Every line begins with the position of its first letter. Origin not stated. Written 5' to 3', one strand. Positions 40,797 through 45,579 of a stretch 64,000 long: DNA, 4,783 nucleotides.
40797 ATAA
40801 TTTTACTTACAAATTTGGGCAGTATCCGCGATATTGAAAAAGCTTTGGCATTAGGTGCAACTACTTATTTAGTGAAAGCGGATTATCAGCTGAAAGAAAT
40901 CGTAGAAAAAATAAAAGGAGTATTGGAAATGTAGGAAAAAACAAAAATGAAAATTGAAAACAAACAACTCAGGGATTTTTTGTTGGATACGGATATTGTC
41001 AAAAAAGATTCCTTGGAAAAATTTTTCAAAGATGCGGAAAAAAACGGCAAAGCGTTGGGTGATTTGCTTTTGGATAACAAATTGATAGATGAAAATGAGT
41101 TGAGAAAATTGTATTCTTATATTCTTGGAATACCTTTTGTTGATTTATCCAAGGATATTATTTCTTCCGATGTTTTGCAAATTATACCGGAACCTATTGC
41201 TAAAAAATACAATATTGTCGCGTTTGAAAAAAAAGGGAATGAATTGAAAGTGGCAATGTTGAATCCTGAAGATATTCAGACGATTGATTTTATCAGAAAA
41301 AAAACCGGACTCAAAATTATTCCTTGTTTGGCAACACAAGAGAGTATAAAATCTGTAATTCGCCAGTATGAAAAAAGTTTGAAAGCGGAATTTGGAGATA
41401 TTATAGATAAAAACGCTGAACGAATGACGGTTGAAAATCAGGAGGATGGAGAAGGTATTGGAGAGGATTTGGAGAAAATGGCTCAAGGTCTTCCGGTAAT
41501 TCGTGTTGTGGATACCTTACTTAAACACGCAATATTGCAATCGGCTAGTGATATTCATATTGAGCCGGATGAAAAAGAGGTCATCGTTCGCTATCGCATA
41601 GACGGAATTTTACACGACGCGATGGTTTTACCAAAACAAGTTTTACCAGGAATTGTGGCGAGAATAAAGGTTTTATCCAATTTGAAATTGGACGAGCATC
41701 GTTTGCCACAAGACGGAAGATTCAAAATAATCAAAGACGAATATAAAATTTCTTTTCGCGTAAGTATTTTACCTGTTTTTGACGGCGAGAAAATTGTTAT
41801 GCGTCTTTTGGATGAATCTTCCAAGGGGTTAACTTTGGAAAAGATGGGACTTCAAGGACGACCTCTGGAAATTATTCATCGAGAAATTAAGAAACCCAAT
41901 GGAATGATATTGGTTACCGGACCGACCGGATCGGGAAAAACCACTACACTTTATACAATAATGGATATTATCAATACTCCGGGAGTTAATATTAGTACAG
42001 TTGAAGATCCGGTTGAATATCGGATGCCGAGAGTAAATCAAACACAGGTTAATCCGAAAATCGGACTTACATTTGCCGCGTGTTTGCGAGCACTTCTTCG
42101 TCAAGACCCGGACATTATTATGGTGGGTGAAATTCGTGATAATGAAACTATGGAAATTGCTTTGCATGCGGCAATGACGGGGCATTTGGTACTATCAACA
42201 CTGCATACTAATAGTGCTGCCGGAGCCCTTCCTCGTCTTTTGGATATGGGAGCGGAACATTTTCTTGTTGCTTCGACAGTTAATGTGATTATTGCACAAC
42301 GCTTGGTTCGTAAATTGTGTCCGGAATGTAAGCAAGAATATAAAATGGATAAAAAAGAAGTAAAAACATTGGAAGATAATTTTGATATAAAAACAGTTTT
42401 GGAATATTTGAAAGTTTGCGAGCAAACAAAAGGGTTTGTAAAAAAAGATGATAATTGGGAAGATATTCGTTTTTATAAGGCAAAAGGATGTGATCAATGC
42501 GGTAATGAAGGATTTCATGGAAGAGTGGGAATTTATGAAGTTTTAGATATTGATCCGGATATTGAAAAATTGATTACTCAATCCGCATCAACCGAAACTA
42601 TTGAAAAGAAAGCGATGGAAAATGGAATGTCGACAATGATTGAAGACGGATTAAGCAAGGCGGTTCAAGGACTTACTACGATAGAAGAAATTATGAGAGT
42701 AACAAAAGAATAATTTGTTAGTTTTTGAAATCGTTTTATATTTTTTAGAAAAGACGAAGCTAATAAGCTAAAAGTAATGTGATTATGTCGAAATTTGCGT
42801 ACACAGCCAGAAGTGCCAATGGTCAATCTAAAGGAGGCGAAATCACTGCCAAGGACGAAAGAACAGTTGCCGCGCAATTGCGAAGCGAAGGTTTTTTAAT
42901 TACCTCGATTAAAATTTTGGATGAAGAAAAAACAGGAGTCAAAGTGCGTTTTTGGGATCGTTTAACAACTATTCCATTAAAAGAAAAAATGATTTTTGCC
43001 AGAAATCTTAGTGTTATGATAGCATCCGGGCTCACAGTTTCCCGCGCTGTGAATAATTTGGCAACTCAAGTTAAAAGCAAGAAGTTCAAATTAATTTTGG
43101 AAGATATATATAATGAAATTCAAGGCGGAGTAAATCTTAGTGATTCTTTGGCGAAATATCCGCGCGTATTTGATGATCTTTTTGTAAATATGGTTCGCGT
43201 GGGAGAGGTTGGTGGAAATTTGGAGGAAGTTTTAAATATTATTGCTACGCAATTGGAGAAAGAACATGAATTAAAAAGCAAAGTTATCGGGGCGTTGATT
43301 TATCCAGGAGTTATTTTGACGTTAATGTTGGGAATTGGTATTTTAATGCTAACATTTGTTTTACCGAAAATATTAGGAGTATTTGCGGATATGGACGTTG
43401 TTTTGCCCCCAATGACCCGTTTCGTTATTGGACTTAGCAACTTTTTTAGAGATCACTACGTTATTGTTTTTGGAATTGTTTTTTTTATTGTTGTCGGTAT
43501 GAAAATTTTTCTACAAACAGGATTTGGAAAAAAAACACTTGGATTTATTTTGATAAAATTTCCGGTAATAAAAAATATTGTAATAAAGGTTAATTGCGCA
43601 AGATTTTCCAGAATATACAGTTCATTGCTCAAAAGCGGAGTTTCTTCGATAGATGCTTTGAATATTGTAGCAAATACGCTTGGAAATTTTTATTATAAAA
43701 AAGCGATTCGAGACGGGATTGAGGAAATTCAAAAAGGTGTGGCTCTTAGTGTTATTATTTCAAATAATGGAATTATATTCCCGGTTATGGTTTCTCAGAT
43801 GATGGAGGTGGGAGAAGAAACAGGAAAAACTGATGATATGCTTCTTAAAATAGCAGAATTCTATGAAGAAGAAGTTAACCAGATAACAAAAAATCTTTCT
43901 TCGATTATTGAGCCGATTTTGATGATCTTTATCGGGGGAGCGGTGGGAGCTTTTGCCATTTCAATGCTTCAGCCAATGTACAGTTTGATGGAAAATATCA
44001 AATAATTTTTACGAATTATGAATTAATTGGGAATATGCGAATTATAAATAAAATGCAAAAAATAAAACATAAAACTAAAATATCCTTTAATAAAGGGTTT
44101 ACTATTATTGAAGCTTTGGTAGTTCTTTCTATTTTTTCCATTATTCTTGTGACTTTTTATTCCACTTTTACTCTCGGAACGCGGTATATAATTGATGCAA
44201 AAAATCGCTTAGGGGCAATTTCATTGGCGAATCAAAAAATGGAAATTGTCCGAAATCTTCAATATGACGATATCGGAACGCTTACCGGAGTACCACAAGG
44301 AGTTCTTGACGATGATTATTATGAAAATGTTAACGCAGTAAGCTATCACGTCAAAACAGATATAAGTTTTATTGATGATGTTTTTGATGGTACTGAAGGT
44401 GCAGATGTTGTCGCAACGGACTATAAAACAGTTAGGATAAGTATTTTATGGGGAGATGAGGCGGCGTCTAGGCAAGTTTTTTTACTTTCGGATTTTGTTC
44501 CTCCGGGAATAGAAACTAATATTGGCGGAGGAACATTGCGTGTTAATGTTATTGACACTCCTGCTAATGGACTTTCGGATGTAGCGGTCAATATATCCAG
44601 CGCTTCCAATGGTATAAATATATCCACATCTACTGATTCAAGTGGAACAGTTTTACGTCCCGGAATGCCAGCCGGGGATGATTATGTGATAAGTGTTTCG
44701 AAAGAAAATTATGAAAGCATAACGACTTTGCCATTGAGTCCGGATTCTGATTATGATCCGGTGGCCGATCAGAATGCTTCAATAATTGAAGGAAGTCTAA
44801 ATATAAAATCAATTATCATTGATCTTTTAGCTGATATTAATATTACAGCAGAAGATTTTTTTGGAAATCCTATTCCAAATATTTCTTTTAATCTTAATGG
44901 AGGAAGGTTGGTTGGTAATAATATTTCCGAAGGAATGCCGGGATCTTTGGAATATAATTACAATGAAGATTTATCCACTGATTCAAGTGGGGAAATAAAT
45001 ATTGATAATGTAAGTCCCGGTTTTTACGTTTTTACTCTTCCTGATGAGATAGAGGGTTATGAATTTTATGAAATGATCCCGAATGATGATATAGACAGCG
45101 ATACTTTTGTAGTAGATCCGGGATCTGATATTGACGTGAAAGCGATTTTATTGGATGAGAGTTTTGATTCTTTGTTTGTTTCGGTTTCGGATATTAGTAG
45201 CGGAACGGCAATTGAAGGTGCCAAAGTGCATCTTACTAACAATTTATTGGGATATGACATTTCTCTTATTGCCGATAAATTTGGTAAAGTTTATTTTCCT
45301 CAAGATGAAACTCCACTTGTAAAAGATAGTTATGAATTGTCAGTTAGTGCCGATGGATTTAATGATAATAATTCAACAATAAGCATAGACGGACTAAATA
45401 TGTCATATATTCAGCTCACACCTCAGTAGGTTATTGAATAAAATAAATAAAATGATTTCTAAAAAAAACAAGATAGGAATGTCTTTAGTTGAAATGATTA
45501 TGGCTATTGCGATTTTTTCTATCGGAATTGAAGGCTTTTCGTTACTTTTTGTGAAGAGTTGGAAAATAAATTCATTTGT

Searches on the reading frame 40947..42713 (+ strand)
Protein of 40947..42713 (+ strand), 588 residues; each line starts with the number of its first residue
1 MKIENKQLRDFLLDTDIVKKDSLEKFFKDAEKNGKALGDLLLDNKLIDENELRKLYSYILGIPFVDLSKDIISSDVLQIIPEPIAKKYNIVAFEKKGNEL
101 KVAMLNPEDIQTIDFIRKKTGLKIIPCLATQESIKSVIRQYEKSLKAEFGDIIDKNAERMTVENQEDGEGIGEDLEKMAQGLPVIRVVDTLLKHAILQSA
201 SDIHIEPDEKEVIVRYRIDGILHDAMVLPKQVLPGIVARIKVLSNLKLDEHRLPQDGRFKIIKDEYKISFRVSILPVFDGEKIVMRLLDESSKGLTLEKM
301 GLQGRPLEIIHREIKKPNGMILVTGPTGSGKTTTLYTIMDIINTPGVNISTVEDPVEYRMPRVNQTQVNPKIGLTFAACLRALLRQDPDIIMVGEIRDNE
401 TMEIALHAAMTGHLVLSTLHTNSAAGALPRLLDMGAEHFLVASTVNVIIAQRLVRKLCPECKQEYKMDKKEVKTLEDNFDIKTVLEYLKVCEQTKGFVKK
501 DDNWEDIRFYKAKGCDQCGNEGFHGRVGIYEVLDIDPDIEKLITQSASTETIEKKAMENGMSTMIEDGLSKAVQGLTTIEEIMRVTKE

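Call 23: search_protein_families(library=pfam, proteins=[window:40947-42713:+])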
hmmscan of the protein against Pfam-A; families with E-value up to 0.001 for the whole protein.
window:40947-42713:+ (588 aa): 3 families
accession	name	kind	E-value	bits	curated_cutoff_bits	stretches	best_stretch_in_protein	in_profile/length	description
PF00437.27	T2SSE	-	3.7e-135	450.8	24.9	1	182-584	6-370/370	Type II/IV secretion system protein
PF05157.20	MshEN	-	3.3e-17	62.7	23.1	1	60-145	1-87/90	MshEN domain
PF25199.1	nSTAND_NTPase5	-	0.00065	20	34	0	311-355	34-79/145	Novel STAND NTPase 5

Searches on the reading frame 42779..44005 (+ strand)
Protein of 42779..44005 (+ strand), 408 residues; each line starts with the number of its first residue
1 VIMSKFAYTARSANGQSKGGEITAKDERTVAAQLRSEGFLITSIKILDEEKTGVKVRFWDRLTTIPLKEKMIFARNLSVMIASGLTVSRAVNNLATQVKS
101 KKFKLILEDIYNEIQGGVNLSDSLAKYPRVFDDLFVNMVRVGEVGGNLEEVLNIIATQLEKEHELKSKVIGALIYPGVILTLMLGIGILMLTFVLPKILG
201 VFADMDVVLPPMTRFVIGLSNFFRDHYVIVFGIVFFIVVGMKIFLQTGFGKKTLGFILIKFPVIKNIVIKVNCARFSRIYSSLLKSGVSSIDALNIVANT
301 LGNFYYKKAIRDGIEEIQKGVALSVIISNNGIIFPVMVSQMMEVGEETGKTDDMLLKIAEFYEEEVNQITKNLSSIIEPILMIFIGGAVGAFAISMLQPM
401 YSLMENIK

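Call 23: search_protein_families(library=pfam, proteins=[window:42779-44005:+])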
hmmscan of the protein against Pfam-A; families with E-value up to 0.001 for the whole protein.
window:42779-44005:+ (408 aa): 1 family
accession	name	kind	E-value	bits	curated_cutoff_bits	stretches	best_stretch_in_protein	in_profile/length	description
PF00482.28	T2SSF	-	5.3e-55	185.2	25.2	2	73-196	1-125/125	Type II secretion system (T2SS), protein F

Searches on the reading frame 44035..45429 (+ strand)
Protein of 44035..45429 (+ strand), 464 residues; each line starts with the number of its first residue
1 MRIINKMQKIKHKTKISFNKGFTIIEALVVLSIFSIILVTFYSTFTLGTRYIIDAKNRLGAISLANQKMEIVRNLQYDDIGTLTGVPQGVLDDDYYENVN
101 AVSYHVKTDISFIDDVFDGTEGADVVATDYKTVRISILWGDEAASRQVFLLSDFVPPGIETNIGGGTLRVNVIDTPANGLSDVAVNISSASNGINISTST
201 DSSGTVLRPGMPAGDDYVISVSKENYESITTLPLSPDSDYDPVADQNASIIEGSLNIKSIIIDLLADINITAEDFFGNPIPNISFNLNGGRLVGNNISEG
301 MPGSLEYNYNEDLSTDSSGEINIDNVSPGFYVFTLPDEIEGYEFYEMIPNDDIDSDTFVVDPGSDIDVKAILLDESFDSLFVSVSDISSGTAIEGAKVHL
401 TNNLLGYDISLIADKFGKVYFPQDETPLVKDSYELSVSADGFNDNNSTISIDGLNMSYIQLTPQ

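Call 8: search_protein_families(library=pfam, proteins=[window:44035-45429:+])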
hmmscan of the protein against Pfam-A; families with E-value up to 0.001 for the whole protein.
window:44035-45429:+ (464 aa): 5 families
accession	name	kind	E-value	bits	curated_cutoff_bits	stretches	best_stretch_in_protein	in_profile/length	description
PF13620.12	CarboxypepD_reg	-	3.1e-15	56.7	32.3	2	167-237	1-72/82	Carboxypeptidase regulatory-like domain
PF07963.17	N_methyl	-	9.1e-06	25.5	21.2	1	19-40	4-25/27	Prokaryotic N-terminal methylation motif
PF11974.14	bMG3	-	0.00011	22.5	34.9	0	371-444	6-79/103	Bacterial alpha-2-macroglobulin MG3 domain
PF17802.7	SpaA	-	0.00023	21.7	23.1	0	278-344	13-67/91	Prealbumin-like fold domain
PF17210.9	SdrD_B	-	0.00032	21.3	29.7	0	174-247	18-90/112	SdrD B-like domain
